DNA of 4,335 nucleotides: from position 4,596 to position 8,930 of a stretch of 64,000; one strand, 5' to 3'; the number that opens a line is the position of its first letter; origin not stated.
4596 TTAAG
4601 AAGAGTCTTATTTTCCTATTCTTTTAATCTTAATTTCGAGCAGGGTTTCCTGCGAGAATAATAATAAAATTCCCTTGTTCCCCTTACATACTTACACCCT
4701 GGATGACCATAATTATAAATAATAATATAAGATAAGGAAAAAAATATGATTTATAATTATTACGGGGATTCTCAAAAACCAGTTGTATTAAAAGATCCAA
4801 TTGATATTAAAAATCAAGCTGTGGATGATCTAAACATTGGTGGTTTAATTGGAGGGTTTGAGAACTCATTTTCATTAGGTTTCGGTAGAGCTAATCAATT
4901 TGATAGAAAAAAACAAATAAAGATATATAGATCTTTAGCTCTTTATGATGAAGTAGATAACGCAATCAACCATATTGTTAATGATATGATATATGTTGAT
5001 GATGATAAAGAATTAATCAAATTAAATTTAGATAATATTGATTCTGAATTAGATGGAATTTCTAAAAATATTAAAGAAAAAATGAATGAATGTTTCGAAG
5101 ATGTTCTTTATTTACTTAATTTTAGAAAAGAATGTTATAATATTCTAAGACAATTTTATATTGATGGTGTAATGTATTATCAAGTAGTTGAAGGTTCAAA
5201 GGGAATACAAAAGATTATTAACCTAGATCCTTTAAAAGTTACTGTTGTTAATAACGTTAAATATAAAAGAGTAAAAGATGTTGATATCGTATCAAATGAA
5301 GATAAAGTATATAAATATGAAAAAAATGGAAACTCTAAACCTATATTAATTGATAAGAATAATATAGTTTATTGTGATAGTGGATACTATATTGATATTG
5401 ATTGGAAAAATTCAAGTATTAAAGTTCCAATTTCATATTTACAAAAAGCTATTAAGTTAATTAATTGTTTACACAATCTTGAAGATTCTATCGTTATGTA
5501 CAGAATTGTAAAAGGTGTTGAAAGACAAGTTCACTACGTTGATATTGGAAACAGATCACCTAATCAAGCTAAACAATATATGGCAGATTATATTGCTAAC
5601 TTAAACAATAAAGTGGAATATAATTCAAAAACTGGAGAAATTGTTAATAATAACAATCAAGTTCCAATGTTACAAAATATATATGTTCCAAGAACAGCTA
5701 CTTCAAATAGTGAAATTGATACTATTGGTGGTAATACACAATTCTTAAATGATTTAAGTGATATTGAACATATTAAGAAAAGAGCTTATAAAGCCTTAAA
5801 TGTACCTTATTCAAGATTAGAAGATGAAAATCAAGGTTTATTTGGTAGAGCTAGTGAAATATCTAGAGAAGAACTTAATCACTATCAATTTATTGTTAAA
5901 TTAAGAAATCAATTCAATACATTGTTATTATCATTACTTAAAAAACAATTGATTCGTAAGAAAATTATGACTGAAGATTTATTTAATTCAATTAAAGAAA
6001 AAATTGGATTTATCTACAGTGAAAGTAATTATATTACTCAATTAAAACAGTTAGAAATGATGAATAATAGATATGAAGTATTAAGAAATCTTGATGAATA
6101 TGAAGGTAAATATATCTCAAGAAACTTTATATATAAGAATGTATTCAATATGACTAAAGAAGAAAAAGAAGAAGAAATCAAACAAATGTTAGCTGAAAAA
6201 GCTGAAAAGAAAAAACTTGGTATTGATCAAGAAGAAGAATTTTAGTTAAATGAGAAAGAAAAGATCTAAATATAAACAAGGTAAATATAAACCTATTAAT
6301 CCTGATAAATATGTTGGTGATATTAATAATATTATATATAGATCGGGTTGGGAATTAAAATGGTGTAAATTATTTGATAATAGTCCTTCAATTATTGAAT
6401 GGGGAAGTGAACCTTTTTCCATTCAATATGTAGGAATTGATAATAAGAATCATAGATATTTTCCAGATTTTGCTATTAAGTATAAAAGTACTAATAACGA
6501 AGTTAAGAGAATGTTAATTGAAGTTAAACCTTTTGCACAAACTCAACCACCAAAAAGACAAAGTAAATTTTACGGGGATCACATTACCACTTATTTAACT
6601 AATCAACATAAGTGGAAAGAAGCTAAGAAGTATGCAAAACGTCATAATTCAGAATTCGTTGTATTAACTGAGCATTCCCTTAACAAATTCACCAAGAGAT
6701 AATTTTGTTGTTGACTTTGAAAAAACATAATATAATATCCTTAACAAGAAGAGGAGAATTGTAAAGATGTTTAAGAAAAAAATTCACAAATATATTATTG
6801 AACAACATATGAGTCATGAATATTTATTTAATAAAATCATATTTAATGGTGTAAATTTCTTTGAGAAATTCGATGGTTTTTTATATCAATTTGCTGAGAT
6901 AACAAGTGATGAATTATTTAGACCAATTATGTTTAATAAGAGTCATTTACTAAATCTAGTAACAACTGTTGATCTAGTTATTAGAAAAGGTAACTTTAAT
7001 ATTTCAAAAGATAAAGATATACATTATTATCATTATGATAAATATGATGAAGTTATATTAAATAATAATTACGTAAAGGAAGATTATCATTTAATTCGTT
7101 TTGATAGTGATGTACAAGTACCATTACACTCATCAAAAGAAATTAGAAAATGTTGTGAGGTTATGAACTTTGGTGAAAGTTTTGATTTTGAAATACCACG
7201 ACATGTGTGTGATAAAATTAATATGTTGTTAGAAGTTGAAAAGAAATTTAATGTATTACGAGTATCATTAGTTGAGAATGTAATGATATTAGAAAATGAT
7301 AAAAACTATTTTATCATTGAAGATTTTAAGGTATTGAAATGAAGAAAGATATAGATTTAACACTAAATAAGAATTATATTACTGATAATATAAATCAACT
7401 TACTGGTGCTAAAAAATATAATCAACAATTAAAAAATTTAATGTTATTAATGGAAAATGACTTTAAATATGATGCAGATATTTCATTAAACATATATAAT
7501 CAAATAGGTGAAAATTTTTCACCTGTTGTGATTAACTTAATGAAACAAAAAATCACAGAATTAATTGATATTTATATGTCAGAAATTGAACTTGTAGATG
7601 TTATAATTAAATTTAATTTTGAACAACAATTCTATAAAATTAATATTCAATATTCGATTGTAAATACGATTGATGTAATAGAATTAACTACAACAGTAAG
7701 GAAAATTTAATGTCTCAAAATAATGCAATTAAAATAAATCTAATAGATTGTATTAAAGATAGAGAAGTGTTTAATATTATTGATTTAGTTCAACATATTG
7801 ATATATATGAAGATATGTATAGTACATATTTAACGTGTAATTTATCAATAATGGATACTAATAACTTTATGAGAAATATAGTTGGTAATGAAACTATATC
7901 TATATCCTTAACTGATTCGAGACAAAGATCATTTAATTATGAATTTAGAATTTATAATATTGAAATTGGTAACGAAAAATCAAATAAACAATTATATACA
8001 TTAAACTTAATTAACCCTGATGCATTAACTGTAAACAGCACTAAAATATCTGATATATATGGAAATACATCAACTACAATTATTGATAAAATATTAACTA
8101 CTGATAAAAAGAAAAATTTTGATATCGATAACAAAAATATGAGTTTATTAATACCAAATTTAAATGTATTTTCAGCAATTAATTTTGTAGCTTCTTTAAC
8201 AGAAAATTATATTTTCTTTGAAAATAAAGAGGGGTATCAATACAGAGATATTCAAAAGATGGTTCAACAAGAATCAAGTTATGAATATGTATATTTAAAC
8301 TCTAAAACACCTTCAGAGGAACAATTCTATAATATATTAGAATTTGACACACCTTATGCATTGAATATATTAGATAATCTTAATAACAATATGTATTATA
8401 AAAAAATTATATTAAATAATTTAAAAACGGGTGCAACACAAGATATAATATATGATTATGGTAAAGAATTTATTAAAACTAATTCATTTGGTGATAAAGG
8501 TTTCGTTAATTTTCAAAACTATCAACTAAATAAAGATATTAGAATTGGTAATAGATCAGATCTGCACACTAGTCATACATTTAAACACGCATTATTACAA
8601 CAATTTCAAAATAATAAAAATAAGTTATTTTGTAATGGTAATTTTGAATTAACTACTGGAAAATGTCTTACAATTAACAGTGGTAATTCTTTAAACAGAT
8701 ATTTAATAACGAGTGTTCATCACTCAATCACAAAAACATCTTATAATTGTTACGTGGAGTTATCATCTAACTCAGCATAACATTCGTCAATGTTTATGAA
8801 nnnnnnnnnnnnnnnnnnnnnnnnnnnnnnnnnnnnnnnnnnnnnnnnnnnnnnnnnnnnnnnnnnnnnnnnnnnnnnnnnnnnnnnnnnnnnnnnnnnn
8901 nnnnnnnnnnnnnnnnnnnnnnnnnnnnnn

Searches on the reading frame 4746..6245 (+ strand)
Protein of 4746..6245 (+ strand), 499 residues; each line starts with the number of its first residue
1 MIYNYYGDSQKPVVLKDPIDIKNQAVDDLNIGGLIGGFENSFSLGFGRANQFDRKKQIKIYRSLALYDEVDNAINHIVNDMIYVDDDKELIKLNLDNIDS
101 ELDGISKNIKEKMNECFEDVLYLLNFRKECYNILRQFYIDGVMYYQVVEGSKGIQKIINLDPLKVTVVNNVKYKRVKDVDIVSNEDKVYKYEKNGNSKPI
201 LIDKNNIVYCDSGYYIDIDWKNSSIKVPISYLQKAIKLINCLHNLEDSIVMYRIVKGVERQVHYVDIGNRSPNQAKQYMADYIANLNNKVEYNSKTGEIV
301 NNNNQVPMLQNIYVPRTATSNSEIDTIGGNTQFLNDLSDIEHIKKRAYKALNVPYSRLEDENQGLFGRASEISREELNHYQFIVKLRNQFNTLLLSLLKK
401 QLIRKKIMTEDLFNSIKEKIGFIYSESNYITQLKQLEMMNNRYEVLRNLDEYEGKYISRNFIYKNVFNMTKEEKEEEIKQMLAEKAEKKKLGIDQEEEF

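Call 8: search_protein_families(library=pfam, proteins=[window:4746-6245:+], max_evalue=0.01)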
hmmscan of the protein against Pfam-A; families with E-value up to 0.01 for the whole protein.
window:4746-6245:+ (499 aa): 1 family
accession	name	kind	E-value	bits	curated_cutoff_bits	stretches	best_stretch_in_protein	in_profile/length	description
PF07230.16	Portal_T4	-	2.5e-104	349.9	22.9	1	55-484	2-433/433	Bacteriophage T4-like portal protein (Gp20)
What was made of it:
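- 4746..6245 (+): Flank: T4 gp20-type portal gene. Pfam Portal_T4 2.5e-104 (call 8).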

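Call 9: search_protein_families(library=phrogs, proteins=[window:4746-6245:+], max_evalue=0.001)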
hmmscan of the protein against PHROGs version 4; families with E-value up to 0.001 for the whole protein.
window:4746-6245:+ (499 aa): 1 family
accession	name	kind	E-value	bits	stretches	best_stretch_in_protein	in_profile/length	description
phrog_213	-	head and packaging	2e-113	380.8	1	51-493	57-506/528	portal protein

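Call 12: find_related_loci(query=window:4746-6245:+, collection=viral_contigs, flank=6000)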
Query window:4746-6245:+ (499 aa) in viral_contigs; peptide patterns used: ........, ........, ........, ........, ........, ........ (x = any residue, [..] = any of these).
2 stretches matched a pattern, but none encodes a relative of the query by tblastn (E <= 1e-3).

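Call 16: search_dna_similar(query=window:4746-6245:+, collection=phages, mode=protein, max_rows=25)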
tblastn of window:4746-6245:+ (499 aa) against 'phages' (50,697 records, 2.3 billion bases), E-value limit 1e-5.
Records with a match: 2519; places in all: 2521; records where one place covers at least 80% of the query: 2443.
Best place of each record, by identity: <60% 2519.
By first word of the organism name: Escherichia 633; Synechococcus 382; Klebsiella 329; Salmonella 194; Vibrio 133; Shigella 89; Aeromonas 80; Acinetobacter 71; Cyanophage 62; Enterobacter 58; and 58 more.
By host as written in the record: - 462; Escherichia coli 267; Klebsiella pneumoniae 114; Synechococcus 107; Synechococcus sp. 41; Escherichia coli O157:H7 35; Salmonella enterica 29; Synechococcus sp. WH7803 28; and 543 more.
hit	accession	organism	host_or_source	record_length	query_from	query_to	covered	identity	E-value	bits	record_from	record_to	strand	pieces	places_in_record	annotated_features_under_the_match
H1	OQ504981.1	Synechococcus phage S-RS29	Synechococcus sp.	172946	14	484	94%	34.3%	2e-65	235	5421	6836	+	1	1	portal vertex protein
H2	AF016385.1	Synechococcus phage S-WHM1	Synechococcus sp.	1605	14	484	94%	33.7%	6e-69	234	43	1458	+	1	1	T4g20 homolog: T4gp20 homolog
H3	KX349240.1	Synechococcus phage S-RIM2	Synechococcus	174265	14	484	94%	33.7%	4e-65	234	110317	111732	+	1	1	portal vertex protein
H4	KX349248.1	Synechococcus phage S-RIM2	Synechococcus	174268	14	484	94%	33.7%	4e-65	234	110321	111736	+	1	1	portal vertex protein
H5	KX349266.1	Synechococcus phage S-RIM2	Synechococcus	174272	14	484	94%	33.7%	4e-65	234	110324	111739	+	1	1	portal vertex protein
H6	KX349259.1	Synechococcus phage S-RIM2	Synechococcus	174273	14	484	94%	33.7%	4e-65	234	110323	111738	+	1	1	portal vertex protein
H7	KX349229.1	Synechococcus phage S-RIM2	Synechococcus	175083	14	484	94%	33.7%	4e-65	234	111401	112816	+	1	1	portal vertex protein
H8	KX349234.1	Synechococcus phage S-RIM2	Synechococcus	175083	14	484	94%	33.7%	4e-65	234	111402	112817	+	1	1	portal vertex protein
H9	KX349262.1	Synechococcus phage S-RIM2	Synechococcus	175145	14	484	94%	33.7%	4e-65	234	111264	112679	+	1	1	portal vertex protein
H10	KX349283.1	Synechococcus phage S-RIM2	Synechococcus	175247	14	484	94%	33.7%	4e-65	234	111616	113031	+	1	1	portal vertex protein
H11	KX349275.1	Synechococcus phage S-RIM2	Synechococcus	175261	14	484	94%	33.7%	4e-65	234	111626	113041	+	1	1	portal vertex protein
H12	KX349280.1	Synechococcus phage S-RIM2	Synechococcus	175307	14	484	94%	33.7%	4e-65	234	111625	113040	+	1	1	portal vertex protein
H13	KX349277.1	Synechococcus phage S-RIM2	Synechococcus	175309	14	484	94%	33.7%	4e-65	234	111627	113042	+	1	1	portal vertex protein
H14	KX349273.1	Synechococcus phage S-RIM2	Synechococcus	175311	14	484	94%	33.7%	4e-65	234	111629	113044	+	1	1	portal vertex protein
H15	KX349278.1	Synechococcus phage S-RIM2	Synechococcus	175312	14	484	94%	33.7%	4e-65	234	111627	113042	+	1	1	portal vertex protein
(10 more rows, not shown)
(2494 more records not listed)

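Call 17: find_encoding_contigs(protein=window:4746-6245:+, flank=3000, max_places=6)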
Protein window:4746-6245:+ (499 aa): 9 contigs read that carry it; 1 place shown.
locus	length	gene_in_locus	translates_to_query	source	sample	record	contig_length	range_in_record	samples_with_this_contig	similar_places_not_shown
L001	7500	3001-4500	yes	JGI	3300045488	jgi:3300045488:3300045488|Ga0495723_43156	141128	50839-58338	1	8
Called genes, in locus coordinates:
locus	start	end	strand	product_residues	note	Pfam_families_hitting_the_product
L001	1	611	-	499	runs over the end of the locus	PF04851:ResIII, PF00270:DEAD, PF18766:SWI2_SNF2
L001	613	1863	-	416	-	PF02689:Herpes_Helicase (faint), PF05970:PIF1, PF13245:AAA_19, PF13604:AAA_30, PF01443:Viral_helicase1 (faint)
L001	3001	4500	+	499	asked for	PF07230:Portal_T4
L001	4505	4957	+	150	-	PF08722:Tn7_TnsA-like_N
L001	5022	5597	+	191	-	-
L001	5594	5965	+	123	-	-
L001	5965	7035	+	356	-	-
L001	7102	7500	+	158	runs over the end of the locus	-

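Call 18: find_homologous_proteins(query=window:4746-6245:+, max_evalue=1e-40)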
Query window:4746-6245:+ (499 aa): 21 proteins with E <= 1e-40 among 8000 candidates.
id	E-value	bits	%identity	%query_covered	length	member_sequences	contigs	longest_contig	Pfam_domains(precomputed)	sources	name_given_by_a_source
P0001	0.0e+0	1085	100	100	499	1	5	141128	PF07230.17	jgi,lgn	jgi:hypothetical protein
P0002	3.3e-119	417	44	95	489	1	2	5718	PF07230.17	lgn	-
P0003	1.3e-73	267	33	91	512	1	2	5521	PF07230.17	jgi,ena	-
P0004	1.3e-73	267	33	91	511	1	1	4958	PF07230.17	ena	-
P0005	1.5e-73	267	33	91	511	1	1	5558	PF07230.17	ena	-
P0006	1.5e-73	267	34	93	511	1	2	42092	PF07230.17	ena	-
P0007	1.5e-73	267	34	93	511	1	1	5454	PF07230.17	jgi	-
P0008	1.6e-73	266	33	91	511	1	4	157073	PF07230.17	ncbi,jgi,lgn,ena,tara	tara:strand:+ start:11577 stop:13112 length:1536 start_codon:yes stop_codon:yes gene_type:complete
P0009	2.6e-69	253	34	95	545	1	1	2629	PF07230.17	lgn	-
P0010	8.8e-68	248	35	83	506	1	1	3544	PF07230.17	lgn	-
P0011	6.9e-67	245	33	85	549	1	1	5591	PF07230.17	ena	-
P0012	2.4e-64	236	33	86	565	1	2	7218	PF07230.17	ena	-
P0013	5.3e-63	232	33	88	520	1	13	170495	PF07230.17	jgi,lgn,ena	-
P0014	4.2e-60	222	34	60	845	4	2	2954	PF13392.13,PF07230.17,PF14890.12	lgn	-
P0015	9.0e-60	221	34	90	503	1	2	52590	PF07230.17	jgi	jgi:hypothetical protein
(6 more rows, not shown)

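Call 19: find_encoding_contigs(protein=P0002, flank=6000, max_places=6)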
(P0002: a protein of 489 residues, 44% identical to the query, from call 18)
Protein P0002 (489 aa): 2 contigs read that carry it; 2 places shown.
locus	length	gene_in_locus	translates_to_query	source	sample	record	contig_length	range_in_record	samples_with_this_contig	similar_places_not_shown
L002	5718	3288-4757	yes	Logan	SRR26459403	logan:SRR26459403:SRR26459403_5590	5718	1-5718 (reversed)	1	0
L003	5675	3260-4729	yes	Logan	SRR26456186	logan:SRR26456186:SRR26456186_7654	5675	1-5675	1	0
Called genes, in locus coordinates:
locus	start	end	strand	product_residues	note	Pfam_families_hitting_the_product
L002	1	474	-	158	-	?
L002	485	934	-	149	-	-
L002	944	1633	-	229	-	-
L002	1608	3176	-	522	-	PF04851:ResIII, PF00270:DEAD, PF18766:SWI2_SNF2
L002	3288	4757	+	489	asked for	PF07230:Portal_T4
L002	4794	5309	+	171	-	PF06841:Phage_T4_gp19 (weak), PF23849:Phage_TTP_2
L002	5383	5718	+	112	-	?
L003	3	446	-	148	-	?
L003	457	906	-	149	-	-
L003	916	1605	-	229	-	-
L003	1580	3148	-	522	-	PF04851:ResIII, PF00270:DEAD, PF18766:SWI2_SNF2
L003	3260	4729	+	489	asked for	PF07230:Portal_T4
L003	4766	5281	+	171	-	PF06841:Phage_T4_gp19 (weak), PF23849:Phage_TTP_2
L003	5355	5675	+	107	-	?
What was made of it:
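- The nearest relative lacks the region (call 19).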

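Call 58: find_encoding_contigs(protein=P0015, flank=8000, max_places=2)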
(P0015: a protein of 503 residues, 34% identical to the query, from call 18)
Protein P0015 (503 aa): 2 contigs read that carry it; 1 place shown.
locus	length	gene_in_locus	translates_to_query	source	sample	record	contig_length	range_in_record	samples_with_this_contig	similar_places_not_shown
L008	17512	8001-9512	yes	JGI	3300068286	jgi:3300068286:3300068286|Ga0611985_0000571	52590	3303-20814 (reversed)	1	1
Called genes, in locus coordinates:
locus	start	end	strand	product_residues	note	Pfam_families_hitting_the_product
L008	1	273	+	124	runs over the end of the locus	-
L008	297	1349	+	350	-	-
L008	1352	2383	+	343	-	-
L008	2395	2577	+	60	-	-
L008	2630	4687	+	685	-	PF14890:Intein_splicing (faint), PF03237:Terminase_6N, PF17289:Terminase_6C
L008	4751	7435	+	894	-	PF04984:Phage_sheath_1, PF17482:Phage_sheath_1C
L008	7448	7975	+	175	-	PF23849:Phage_TTP_2, PF06841:Phage_T4_gp19 (weak)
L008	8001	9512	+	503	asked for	PF07230:Portal_T4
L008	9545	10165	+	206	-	-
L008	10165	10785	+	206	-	PF03420:Peptidase_S77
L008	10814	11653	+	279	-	PF25623:T4_CASP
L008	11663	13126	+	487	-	PF07068:Gp23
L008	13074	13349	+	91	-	-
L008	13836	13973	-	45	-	-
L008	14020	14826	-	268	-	PF16724:T4-gp15_tss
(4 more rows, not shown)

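Call 59: find_encoding_contigs(protein=P0008, flank=8000, max_places=2)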
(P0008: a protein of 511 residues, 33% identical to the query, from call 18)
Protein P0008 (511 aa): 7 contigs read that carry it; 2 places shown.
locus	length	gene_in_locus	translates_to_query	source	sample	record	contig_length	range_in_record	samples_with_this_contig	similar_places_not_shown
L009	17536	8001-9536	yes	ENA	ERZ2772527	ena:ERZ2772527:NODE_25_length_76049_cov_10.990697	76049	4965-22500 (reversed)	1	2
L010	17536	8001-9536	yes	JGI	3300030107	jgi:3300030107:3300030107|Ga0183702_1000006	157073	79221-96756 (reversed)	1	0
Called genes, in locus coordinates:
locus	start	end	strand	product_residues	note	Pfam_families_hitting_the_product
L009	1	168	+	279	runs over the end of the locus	PF26809:Phage_T4_gp13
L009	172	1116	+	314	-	PF11649:T4_neck-protein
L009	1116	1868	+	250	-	PF16724:T4-gp15_tss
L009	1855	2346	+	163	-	PF11053:DNA_Packaging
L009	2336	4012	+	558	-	PF03237:Terminase_6N, PF17289:Terminase_6C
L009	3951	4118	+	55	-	-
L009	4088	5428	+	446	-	PF04984:Phage_sheath_1, PF17482:Phage_sheath_1C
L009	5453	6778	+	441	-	PF04984:Phage_sheath_1, PF17482:Phage_sheath_1C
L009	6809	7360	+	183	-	PF23849:Phage_TTP_2, PF06841:Phage_T4_gp19 (weak)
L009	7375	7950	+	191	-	PF23849:Phage_TTP_2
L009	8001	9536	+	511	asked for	PF07230:Portal_T4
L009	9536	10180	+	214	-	-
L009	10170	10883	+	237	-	-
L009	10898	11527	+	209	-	PF03420:Peptidase_S77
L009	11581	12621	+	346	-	PF25623:T4_CASP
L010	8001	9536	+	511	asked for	PF07230:Portal_T4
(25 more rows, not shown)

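Call 65: find_related_loci(query=A1, collection=viral_contigs, flank=5000)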
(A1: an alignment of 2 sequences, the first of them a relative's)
Query A1 (499 aa) in viral_contigs; peptide patterns used: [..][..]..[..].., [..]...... (x = any residue, [..] = any of these).
361 stretches matched a pattern, but none encodes a relative of the query by tblastn (E <= 1e-3).
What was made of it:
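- Tried and rejected: IMG/VR holds none, using either the single protein or an alignment (calls 12, 65).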

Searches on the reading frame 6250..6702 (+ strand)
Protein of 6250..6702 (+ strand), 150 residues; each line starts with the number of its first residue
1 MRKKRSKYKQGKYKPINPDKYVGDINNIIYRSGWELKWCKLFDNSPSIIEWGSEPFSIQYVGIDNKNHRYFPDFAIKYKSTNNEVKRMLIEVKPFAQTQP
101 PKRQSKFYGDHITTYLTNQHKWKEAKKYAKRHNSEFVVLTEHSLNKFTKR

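Call 8: search_protein_families(library=pfam, proteins=[window:6250-6702:+], max_evalue=0.01)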
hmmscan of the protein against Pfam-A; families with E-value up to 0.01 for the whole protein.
window:6250-6702:+ (150 aa): 3 families
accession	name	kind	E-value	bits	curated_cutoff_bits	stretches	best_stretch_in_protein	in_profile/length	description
PF08722.17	Tn7_TnsA-like_N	-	3.2e-22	79.3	26.5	1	45-141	1-85/85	TnsA-like endonuclease N terminal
PF09094.16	AmyA-A_glucT_m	-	0.0067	17.3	27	0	70-119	2-50/80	Alpha-amylase/4-alpha-glucanotransferase, middle domain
PF05367.17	Phage_endo_I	-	0.007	16.4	29.1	0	28-76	13-58/149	Phage endonuclease I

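Call 9: search_protein_families(library=phrogs, proteins=[window:6250-6702:+], max_evalue=0.001)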
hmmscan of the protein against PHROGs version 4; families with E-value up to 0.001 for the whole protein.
window:6250-6702:+ (150 aa): 3 families
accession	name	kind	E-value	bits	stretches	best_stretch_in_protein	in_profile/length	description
phrog_218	-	connector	1.8e-48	165.4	1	7-147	2-144/148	head closure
phrog_14892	-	connector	2.2e-16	61.3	1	40-150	2-116/117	head closure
phrog_22215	-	unknown function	1.9e-05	25.5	1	25-87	212-272/324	-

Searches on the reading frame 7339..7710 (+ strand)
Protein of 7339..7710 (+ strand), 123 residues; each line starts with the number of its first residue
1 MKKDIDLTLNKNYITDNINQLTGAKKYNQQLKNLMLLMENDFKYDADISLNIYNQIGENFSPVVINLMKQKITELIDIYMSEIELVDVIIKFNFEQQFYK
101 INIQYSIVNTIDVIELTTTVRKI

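Call 8: search_protein_families(library=pfam, proteins=[window:7339-7710:+], max_evalue=0.01)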
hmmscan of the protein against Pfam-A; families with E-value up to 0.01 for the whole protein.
window:7339-7710:+ (123 aa): 0 families

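Call 9: search_protein_families(library=phrogs, proteins=[window:7339-7710:+], max_evalue=0.001)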
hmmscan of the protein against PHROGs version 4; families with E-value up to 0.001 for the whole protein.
window:7339-7710:+ (123 aa): 2 families
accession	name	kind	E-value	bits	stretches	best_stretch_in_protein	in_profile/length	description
phrog_261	-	tail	1.5e-14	55.4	1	3-120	23-141/312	baseplate wedge subunit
phrog_43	-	tail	7.2e-05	23.4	1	16-119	11-113/126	baseplate wedge subunit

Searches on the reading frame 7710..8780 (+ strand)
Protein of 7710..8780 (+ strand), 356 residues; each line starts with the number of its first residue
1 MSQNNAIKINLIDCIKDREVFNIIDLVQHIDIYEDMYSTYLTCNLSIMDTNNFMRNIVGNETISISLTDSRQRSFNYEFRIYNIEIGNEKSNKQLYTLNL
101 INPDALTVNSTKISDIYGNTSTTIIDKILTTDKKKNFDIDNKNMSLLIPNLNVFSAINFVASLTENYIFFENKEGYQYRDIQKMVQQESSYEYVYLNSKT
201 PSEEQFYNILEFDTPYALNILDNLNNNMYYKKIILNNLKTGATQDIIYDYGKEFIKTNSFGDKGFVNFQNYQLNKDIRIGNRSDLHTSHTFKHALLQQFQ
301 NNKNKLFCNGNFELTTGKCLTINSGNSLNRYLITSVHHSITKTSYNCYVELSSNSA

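Call 8: search_protein_families(library=pfam, proteins=[window:7710-8780:+], max_evalue=0.01)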
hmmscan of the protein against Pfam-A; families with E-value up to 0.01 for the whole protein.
window:7710-8780:+ (356 aa): 0 families

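Call 9: search_protein_families(library=phrogs, proteins=[window:7710-8780:+], max_evalue=0.001)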
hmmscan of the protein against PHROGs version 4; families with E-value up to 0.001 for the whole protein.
window:7710-8780:+ (356 aa): 1 family
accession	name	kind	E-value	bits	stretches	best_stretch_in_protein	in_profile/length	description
phrog_350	-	tail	5.4e-44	151.8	1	8-355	14-427/436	tail protein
